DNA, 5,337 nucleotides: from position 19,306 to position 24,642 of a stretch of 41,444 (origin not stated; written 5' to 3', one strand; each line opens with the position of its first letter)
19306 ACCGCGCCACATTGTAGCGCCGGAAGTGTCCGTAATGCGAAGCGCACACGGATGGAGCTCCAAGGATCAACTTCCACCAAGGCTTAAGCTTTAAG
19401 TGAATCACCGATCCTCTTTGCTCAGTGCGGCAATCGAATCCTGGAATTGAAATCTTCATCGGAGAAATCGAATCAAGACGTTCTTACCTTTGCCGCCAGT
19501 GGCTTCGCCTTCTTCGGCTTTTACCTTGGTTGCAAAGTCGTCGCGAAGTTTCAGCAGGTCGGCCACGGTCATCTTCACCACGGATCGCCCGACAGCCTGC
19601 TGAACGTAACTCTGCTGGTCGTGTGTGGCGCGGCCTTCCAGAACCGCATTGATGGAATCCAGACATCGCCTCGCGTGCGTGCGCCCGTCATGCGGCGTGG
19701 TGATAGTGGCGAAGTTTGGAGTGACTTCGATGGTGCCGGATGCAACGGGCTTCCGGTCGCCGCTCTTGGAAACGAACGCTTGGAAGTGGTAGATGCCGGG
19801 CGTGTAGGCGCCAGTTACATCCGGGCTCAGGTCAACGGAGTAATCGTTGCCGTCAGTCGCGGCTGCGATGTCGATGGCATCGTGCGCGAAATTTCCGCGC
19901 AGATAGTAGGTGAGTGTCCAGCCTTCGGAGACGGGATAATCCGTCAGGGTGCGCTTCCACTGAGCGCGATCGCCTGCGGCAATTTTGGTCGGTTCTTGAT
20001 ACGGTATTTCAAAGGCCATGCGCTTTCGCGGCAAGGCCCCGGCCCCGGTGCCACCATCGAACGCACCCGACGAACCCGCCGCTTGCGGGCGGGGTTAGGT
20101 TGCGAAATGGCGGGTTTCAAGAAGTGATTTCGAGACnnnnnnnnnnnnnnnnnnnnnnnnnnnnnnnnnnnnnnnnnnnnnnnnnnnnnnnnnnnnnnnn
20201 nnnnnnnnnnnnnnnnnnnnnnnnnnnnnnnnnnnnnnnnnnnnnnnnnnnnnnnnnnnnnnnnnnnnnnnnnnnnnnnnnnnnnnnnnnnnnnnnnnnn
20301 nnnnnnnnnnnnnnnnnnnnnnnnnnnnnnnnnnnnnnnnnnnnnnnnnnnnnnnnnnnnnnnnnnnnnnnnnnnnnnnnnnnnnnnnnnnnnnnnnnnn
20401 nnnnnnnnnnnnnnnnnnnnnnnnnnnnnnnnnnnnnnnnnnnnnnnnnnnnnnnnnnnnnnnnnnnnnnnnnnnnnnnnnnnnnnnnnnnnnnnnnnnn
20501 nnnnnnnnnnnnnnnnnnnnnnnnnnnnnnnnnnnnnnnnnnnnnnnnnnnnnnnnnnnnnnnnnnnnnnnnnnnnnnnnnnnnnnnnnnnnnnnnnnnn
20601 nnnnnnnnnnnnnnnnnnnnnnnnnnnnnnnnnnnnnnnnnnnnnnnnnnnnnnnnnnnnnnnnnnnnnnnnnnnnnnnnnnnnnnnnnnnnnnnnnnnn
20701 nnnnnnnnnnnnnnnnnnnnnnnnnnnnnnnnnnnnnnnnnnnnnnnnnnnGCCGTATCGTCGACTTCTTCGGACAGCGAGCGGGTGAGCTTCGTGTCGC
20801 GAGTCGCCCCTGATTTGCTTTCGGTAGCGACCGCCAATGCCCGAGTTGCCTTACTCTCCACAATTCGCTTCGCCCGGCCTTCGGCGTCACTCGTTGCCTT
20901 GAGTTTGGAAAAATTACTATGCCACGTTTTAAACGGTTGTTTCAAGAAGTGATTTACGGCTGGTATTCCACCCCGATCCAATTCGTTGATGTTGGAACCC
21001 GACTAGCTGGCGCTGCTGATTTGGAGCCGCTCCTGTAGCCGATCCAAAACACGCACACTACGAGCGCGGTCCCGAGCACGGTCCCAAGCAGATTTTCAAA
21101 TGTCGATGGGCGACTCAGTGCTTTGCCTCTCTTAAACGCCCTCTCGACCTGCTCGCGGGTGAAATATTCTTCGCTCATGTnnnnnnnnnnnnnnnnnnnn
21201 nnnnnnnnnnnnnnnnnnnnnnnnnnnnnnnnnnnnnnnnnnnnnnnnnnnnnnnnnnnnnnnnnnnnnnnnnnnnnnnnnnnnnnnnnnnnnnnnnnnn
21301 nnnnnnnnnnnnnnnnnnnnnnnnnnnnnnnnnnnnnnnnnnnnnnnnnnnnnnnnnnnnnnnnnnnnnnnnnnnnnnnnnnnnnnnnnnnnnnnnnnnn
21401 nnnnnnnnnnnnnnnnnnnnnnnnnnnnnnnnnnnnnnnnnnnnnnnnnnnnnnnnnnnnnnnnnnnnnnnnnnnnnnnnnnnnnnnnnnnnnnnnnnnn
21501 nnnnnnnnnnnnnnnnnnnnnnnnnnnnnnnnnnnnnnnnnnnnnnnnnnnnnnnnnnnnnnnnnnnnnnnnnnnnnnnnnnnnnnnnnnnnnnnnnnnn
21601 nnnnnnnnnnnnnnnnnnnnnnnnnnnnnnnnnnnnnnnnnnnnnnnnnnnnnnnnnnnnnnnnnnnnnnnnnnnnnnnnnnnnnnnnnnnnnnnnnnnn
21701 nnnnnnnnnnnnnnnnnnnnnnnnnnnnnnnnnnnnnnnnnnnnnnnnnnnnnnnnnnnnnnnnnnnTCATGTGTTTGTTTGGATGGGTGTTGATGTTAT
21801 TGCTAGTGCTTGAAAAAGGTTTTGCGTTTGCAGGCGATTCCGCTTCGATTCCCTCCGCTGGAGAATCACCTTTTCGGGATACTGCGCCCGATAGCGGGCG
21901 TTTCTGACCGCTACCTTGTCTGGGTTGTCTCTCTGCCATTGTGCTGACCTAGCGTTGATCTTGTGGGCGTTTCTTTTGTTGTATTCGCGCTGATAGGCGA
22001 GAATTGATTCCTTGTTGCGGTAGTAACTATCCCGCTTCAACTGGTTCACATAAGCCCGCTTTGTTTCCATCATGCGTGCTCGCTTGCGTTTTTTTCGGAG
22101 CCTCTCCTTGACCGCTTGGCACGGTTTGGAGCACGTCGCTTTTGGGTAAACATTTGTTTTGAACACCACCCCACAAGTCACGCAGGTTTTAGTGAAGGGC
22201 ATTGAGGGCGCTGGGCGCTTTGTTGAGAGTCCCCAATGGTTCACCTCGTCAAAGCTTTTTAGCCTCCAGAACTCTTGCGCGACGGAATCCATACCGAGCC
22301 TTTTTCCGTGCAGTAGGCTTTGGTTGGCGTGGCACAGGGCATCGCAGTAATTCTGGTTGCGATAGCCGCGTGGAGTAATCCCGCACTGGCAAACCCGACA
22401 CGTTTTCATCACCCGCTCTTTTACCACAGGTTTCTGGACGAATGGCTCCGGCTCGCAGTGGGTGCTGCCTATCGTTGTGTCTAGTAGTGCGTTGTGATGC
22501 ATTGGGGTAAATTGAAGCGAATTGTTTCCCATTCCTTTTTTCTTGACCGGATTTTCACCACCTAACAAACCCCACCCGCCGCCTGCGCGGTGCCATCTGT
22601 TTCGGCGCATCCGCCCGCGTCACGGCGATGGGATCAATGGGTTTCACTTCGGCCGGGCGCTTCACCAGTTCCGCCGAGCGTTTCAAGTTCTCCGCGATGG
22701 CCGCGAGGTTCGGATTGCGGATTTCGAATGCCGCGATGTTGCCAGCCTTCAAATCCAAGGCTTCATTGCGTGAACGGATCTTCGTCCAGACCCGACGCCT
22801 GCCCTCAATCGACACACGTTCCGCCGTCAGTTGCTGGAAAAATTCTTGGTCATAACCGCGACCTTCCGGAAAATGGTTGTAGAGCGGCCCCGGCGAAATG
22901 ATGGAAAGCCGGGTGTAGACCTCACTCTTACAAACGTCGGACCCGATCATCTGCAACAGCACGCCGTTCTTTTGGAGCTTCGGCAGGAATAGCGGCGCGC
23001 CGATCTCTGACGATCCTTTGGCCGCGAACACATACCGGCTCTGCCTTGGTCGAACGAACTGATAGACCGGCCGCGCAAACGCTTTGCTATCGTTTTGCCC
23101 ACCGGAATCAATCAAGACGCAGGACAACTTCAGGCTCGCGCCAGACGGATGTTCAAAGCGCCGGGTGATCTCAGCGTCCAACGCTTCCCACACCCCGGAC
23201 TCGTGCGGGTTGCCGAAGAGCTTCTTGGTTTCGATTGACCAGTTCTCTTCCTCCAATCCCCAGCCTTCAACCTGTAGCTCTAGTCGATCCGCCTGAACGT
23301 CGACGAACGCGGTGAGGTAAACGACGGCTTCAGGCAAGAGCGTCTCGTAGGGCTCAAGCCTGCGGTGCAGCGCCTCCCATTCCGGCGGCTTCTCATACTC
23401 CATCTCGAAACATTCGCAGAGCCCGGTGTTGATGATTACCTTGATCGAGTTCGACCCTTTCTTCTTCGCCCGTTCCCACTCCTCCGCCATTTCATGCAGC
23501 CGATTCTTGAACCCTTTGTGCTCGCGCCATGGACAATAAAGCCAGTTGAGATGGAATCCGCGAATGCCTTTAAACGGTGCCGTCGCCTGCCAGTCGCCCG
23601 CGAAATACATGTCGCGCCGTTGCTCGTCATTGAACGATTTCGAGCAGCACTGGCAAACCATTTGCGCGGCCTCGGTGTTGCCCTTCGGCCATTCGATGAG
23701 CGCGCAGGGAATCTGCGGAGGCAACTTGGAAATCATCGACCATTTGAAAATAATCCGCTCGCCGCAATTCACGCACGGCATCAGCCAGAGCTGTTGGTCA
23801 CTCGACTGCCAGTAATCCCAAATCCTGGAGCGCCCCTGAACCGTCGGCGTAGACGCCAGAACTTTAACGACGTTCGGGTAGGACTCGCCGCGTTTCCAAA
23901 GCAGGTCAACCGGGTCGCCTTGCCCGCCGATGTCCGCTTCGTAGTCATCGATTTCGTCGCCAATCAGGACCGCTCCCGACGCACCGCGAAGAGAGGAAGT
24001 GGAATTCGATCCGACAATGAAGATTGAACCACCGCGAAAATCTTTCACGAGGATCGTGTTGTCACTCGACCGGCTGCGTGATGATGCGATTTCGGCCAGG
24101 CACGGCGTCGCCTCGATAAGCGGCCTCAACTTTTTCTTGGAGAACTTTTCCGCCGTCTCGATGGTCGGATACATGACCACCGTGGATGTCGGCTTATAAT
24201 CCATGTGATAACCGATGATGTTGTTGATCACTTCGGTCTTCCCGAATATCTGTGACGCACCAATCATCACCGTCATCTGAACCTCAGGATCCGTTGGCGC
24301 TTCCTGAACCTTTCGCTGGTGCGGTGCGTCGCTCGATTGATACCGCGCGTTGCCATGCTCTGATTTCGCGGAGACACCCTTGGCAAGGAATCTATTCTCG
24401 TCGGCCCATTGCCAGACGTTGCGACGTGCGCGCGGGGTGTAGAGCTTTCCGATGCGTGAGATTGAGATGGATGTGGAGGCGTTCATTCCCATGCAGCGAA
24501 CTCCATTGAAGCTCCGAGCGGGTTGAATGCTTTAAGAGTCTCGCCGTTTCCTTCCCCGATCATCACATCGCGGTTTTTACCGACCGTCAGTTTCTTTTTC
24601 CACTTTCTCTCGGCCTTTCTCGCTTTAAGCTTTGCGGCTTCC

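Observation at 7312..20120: Fixed-geometry motif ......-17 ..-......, five copies, four of them 6-8 nt before late-gene start codons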

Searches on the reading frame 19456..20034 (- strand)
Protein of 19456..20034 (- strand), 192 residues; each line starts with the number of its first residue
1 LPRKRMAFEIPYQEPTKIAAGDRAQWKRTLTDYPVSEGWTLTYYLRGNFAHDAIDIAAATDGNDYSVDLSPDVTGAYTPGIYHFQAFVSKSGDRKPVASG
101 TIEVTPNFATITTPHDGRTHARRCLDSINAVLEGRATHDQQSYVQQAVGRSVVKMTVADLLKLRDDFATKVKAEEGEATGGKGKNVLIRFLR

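Call 9: search_protein_families(library=phrogs, proteins=[window:19456-20034:-], max_evalue=0.001)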
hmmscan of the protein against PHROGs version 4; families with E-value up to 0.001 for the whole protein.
window:19456-20034:- (192 aa): 1 family
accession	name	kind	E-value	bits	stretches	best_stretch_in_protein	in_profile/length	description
phrog_5774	-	connector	2.3e-42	145.6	1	13-185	2-167/177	head-tail joining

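Call 69: find_related_loci(query=A3, collection=metagenome_contigs, flank=10000)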
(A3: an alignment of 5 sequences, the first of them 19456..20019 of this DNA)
Query A3 (187 aa) in metagenome_contigs; peptide patterns used: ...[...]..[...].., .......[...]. (x = any residue, [..] = any of these).
438 stretches matched a pattern; 7 encode a relative of the query (tblastn E <= 1e-3); 7 distinct loci.
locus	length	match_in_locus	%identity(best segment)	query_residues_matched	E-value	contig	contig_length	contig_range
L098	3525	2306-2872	58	1-185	1e-65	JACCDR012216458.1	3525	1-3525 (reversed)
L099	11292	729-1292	57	1-185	5e-64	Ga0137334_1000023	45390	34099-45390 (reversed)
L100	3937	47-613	56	1-185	2e-60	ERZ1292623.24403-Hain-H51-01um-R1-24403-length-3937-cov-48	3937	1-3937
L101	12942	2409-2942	40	5-175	2e-30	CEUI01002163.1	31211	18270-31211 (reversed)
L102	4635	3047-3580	38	5-175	2e-29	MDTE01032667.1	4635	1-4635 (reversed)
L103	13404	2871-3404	37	5-175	2e-28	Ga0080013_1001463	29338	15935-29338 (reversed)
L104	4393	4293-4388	53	1-32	1e-7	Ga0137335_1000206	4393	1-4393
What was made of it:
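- Tried and rejected: The gpW-like scan returned only 7 loci (call 69).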

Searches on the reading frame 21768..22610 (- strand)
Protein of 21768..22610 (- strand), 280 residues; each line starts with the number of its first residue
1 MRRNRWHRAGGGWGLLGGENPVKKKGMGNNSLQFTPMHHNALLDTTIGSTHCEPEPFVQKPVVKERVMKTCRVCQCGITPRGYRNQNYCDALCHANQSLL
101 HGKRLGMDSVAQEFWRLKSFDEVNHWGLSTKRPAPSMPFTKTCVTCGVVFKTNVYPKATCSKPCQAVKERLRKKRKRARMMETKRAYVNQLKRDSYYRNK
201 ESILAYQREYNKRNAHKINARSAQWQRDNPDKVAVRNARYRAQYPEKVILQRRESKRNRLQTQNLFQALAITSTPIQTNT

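Call 19: search_protein_families(library=pfam, proteins=[window:21768-22610:-], max_evalue=0.01)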
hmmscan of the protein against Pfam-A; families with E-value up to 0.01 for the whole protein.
window:21768-22610:- (280 aa): 0 families

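Call 44: search_protein_families(library=phrogs, proteins=[window:21768-22610:-], max_evalue=0.01)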
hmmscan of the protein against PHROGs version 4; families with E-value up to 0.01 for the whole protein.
window:21768-22610:- (280 aa): 1 family
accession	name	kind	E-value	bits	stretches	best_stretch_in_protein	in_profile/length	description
phrog_54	-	other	0.0098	17.2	1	134-177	26-73/75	DksA-like zinc-finger protein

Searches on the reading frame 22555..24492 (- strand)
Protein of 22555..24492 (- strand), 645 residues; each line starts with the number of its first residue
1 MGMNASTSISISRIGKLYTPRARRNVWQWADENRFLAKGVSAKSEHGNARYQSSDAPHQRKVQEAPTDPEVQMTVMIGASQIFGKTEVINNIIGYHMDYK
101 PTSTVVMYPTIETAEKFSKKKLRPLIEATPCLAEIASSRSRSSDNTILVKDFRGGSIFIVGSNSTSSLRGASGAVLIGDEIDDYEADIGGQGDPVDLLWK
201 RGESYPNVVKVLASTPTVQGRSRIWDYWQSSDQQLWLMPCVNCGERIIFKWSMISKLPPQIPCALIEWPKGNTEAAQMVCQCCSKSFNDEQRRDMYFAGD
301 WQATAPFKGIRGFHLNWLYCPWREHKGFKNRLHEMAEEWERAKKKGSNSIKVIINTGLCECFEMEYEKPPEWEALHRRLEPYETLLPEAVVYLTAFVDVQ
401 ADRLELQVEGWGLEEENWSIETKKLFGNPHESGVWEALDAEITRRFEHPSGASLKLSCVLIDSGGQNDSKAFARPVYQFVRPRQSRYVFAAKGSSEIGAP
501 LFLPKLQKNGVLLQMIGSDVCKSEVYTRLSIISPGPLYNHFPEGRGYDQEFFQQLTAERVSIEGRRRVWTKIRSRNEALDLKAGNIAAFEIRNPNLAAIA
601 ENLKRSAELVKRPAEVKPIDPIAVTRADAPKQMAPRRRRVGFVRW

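Call 19: search_protein_families(library=pfam, proteins=[window:22555-24492:-], max_evalue=0.01)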
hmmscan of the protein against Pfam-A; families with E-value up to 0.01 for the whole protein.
window:22555-24492:- (645 aa): 2 families
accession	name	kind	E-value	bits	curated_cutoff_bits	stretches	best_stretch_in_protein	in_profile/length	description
PF20454.4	GpA_nuclease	-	3.7e-66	223.8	22.5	1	310-595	1-290/294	Terminase large subunit gpA, endonuclease domain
PF05876.18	GpA_ATPase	-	7.9e-63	212.8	25.6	1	49-301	5-247/247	Phage terminase large subunit gpA, ATPase domain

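Call 51: search_dna_similar(query=window:22555-24492:-, collection=phages, mode=protein, max_rows=15)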
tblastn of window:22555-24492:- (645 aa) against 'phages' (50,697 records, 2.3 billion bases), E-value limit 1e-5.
Records with a match: 769; places in all: 770; records where one place covers at least 80% of the query: 413.
Best place of each record, by identity: <60% 769.
By first word of the organism name: Escherichia 132; Salmonella 87; Flavobacterium 79; Vibrio 71; Pseudomonas 55; Bacteriophage 25; Klebsiella 25; Ralstonia 23; Aeromonas 23; Proteus 21; and 63 more.
By host as written in the record: - 123; Flavobacterium columnare 62; Escherichia coli 54; Pseudomonas aeruginosa 30; Salmonella enterica subsp. enterica serovar Typhimurium 24; Ralstonia solanacearum 21; Salmonella enterica 17; Proteus mirabilis 15; and 236 more.
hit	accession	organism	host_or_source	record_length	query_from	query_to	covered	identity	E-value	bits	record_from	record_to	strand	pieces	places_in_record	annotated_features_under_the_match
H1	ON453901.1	Clostridium phage Saumur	Enterocloster clostridioformis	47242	2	612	95%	35.7%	8e-93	320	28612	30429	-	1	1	terminase large subunit | terminase small subunit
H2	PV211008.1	Roseobacter phage CRP-406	Roseobacter sp. FZCC0037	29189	20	616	93%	36.3%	2e-102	348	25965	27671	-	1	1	terminase large subunit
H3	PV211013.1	Roseobacter phage CRP-823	Roseobacter sp. FZCC0197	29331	20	608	91%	36.7%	4e-102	347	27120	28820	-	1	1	terminase large subunit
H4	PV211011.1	Roseobacter phage CRP-821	Roseobacter sp. FZCC0197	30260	20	608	91%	36.7%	4e-102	347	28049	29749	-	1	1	terminase large subunit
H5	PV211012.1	Roseobacter phage CRP-822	Roseobacter sp. FZCC0197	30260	20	608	91%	36.7%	4e-102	347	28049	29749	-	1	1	terminase large subunit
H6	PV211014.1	Roseobacter phage CRP-831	Roseobacter sp. FZCC0196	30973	20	608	91%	36.7%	4e-102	347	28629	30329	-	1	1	terminase large subunit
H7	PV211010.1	Roseobacter phage CRP-811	Roseobacter sp. FZCC0198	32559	20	582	87%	38.2%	1e-103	352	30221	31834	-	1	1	terminase large subunit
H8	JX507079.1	Acidithiobacillus phage AcaML1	Acidithiobacillus caldus ATCC 51756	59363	28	644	96%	34.5%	4e-88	306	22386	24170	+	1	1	packaging terminase large subunit gpA | putative terminase small subunit gpNu1 | hypothetical protein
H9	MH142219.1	Acidithiobacillus phage AcaML1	Acidithiobacillus caldus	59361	28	644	96%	34.5%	4e-88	306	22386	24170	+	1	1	record has no annotation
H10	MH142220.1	Acidithiobacillus phage AcaML1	Acidithiobacillus caldus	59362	28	644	96%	34.5%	4e-88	306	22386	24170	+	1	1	record has no annotation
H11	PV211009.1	Roseobacter phage CRP-701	Roseobacter sp. FZCC1911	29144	20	618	93%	35.1%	4e-102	347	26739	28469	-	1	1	terminase large subunit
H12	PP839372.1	Vibrio phage vB_VpaM_R20L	Vibrio sp.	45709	20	609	91%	35.3%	9e-100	340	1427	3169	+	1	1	terminase large subunit family protein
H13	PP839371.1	Vibrio phage vB_VpaM_R19R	Vibrio sp.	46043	20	613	92%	35.0%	5e-100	341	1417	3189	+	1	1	terminase large subunit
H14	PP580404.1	Vibrio phage vB_VpaM_XM1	Vibrio parahaemolyticus 1.1997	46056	20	613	92%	35.0%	5e-100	341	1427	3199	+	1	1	terminase large subunit family protein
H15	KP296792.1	Bacteriophage Lily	Paenibacillus larvae ATCC 9545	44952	1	596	92%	34.7%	1e-92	320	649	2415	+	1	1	terminase large subunit | terminase small subunit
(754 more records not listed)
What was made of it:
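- Tried and rejected: TerL by tblastn reaches at most 38% identity, to Roseobacter, Clostridium and Acidithiobacillus phages (call 51).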
